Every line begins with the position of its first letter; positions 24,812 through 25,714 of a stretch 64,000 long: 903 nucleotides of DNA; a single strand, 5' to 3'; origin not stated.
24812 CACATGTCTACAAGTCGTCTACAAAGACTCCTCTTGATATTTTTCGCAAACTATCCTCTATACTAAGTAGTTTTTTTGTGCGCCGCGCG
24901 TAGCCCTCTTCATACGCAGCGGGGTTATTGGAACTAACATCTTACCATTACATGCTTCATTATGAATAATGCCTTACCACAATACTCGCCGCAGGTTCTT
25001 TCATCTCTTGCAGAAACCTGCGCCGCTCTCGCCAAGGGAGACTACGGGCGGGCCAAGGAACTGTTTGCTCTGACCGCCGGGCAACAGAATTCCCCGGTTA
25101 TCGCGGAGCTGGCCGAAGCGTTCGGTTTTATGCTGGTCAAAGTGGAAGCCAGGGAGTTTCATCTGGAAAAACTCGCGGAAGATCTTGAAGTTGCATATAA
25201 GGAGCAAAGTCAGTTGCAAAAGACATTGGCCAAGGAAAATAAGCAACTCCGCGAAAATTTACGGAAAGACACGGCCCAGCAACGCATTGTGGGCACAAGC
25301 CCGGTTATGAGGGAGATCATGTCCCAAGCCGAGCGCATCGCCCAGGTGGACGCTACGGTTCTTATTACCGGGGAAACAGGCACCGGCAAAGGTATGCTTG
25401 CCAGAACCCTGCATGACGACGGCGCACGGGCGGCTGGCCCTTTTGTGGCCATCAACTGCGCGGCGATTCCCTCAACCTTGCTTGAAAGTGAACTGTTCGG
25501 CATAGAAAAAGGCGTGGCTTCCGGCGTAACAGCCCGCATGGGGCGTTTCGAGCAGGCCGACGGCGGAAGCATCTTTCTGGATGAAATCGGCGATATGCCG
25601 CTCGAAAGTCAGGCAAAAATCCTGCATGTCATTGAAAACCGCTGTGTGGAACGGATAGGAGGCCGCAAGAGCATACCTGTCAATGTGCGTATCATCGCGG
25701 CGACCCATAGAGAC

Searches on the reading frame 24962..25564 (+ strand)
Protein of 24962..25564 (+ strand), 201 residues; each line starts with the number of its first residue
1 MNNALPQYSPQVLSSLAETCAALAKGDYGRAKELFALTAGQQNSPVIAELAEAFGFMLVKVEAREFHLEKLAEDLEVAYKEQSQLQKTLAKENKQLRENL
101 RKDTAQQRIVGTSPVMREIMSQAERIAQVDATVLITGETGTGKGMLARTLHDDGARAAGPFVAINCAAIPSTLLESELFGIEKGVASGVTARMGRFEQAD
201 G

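Call 44: find_related_loci(query=A1, collection=metagenome_contigs, flank=10000)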
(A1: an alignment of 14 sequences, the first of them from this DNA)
Query A1 (201 aa) in metagenome_contigs; peptide patterns used: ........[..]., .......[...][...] (x = any residue, [..] = any of these).
600 stretches matched a pattern (row limit reached: there are more); 600 encode a relative of the query (tblastn E <= 1e-3); the best 80 are kept; 80 distinct loci.
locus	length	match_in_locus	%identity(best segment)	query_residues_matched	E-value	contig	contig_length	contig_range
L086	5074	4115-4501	49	74-201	3e-35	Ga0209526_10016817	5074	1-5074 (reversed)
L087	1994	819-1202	49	75-201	6e-35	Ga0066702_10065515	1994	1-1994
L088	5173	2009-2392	48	74-200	1e-33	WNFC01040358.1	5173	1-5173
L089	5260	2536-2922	47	73-200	3e-33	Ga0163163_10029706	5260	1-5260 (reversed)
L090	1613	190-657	42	45-201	1e-33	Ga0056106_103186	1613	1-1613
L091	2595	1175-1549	47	78-201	3e-33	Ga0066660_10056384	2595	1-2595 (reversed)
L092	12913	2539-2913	50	77-200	2e-33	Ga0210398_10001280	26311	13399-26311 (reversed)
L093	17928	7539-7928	48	71-199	7e-33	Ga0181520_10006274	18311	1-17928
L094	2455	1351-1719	47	80-201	1e-32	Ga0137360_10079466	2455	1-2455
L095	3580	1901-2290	47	73-201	7e-33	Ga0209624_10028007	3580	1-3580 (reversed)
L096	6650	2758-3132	50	78-201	9e-33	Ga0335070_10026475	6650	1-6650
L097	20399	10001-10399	47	69-200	1e-32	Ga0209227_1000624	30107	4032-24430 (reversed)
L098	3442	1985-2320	54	91-201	4e-33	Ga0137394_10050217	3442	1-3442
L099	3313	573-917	53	89-201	2e-32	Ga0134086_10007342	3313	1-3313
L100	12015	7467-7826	48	79-201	2e-32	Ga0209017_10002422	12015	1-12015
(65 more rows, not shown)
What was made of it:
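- Tried and rejected: It returned mostly canonical EBPs (call 44).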
